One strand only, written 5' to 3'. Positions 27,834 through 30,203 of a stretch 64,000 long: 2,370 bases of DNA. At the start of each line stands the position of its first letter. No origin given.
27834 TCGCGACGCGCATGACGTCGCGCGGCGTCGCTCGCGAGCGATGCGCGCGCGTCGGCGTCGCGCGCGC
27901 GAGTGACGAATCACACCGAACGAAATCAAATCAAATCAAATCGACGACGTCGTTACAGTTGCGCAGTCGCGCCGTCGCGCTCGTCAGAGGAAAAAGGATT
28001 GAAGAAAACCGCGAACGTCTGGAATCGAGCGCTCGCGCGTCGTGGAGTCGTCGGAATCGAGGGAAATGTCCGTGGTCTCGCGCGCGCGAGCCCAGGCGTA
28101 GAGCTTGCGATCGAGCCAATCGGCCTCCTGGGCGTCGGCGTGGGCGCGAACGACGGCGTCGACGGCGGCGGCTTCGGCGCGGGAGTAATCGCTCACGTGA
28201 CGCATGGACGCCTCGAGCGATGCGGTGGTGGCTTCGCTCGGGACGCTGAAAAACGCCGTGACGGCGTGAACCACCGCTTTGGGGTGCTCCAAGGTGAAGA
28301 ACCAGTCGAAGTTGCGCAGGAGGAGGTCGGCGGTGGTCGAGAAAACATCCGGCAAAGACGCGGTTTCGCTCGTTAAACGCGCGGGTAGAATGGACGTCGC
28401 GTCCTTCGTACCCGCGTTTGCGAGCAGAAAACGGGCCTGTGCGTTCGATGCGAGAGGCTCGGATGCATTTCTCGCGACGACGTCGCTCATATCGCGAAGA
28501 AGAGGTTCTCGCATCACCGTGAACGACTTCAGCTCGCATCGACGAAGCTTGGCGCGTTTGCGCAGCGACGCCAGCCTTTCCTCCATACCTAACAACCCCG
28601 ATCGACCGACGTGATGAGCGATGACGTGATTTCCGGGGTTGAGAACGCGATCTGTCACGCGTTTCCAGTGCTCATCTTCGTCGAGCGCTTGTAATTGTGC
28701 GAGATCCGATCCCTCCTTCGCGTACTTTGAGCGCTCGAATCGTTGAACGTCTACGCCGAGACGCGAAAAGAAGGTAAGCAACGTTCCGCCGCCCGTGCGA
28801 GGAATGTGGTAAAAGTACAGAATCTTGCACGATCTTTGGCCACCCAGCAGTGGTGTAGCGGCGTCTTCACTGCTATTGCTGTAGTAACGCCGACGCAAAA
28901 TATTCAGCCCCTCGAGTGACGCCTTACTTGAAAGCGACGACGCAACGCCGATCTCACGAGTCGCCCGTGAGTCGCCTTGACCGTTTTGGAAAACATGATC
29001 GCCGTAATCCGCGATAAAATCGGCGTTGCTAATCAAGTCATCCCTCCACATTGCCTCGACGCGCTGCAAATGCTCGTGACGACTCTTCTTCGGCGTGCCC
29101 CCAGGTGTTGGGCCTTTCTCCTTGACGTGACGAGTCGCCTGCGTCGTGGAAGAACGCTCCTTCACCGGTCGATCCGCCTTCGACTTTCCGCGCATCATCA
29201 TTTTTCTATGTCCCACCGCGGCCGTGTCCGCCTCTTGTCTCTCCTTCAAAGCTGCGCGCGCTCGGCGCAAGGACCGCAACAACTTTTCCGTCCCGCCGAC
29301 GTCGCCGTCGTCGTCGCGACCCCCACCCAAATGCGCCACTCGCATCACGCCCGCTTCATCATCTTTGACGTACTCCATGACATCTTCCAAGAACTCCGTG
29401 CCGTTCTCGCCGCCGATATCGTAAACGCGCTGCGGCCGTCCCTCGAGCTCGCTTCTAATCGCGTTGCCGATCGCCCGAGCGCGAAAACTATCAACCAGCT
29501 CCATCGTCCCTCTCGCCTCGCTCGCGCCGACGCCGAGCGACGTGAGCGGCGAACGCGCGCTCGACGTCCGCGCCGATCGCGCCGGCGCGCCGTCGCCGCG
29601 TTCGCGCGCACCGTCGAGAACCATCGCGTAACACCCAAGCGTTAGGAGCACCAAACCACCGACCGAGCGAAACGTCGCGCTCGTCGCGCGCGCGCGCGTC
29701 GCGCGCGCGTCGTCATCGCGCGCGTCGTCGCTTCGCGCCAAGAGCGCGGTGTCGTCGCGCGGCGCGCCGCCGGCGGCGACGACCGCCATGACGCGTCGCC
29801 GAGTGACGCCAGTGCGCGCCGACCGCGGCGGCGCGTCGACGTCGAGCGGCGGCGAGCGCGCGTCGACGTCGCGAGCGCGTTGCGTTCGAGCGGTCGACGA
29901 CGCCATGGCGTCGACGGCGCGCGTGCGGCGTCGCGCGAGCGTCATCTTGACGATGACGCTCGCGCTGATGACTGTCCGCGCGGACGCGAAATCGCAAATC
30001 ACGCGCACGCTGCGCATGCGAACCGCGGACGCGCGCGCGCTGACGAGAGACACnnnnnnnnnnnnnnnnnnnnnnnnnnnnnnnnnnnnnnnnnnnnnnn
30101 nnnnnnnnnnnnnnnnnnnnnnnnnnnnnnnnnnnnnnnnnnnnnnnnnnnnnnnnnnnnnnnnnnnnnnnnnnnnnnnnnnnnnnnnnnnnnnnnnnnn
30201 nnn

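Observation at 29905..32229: Complete bifunctional, membrane-anchored peptidylglycine alpha-amidating monooxygenase (PHM+PAL) in a picoalga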

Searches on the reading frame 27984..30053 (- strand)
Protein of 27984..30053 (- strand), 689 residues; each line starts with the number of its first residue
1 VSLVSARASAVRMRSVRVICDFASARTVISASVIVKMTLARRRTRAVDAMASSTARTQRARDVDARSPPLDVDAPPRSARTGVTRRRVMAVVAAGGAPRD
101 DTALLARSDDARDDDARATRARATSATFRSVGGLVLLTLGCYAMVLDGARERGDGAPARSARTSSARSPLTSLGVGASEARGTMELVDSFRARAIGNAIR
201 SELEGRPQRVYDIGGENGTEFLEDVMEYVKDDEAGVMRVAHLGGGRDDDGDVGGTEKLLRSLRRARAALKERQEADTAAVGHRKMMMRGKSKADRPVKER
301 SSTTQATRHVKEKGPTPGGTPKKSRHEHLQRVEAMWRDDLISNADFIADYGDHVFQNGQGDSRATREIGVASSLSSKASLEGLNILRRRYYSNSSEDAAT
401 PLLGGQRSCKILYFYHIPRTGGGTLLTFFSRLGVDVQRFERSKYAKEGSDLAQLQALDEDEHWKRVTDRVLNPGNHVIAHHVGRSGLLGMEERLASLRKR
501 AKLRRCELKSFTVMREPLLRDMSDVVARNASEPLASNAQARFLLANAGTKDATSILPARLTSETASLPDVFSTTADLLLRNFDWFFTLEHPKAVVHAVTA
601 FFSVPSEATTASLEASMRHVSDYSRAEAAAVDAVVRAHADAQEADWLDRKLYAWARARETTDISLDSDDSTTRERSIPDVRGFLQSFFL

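Call 24: search_protein_families(library=pfam, proteins=[window:27984-30053:-], max_evalue=0.001)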
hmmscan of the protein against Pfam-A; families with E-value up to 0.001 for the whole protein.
window:27984-30053:- (689 aa): 0 families

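Call 38: search_protein_families(library=pfam, proteins=[window:27984-29906:-], max_evalue=5)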
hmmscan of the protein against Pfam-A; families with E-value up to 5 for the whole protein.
window:27984-29906:- (640 aa): 0 families
